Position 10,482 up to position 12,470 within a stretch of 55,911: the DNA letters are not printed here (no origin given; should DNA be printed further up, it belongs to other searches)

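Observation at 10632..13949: Degenerate kinase domain plus intact Hanks kinase fused to the P-loop (F-like) subunit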

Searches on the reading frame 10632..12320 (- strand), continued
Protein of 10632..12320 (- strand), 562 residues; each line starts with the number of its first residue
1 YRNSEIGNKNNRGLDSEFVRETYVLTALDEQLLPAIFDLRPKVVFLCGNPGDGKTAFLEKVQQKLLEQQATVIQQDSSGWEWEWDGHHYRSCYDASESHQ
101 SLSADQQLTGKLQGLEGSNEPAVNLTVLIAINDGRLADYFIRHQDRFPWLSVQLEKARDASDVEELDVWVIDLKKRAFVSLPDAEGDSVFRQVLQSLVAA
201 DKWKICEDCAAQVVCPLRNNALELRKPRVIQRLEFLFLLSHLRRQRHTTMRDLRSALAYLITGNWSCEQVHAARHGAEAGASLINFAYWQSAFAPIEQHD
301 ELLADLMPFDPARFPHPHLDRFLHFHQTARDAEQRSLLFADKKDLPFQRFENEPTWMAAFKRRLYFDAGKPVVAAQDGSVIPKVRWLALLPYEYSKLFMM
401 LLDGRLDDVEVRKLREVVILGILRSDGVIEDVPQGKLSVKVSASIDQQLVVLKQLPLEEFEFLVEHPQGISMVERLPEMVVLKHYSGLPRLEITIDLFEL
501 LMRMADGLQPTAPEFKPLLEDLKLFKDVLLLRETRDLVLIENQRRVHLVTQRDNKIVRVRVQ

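Call 89: get_annotated_region(hit=H1, flank=10000)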
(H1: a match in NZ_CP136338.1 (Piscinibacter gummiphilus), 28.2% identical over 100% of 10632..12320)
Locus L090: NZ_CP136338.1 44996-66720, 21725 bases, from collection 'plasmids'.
description: Piscinibacter gummiphilus strain SBD 7-3 plasmid unnamed2, complete sequence
organism: Piscinibacter gummiphilus (NCBI taxid 946333)
taxonomy: Bacteria; Pseudomonadota; Betaproteobacteria; Burkholderiales; Sphaerotilaceae; Piscinibacter; Piscinibacter gummiphilus
host: -; source: single cell,soil; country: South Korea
typing (MOB-suite, as given by PLSDB): non-mobilizable
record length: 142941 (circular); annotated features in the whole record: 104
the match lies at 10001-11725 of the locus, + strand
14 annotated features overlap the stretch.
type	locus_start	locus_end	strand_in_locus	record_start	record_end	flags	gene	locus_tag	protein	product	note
CDS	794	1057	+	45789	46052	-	-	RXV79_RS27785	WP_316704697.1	hypothetical protein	-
CDS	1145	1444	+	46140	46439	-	-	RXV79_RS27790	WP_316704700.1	hypothetical protein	-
CDS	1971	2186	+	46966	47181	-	-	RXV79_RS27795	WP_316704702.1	helix-turn-helix domain-containing protein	-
CDS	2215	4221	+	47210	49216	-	-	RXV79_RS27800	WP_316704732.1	N-6 DNA methylase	GO:0006306 - DNA methylation [Evidence IEA]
CDS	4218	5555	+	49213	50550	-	-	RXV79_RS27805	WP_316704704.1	AAA family ATPase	-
CDS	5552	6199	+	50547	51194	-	-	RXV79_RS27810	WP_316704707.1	hypothetical protein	-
CDS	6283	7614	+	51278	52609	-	-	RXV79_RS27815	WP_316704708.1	hypothetical protein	-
CDS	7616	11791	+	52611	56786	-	-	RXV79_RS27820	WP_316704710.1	protein kinase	GO:0006468 - protein phosphorylation [Evidence IEA]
CDS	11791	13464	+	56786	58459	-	-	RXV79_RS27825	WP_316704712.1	hypothetical protein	-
CDS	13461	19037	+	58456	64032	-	-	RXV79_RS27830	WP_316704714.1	hypothetical protein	-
CDS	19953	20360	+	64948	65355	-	-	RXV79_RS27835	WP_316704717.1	helix-turn-helix transcriptional regulator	-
CDS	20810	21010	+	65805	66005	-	-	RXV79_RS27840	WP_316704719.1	hypothetical protein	-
CDS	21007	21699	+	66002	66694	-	-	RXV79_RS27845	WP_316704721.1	TnsA endonuclease N-terminal domain-containing protein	-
CDS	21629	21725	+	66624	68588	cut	-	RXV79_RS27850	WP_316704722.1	transposase family protein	-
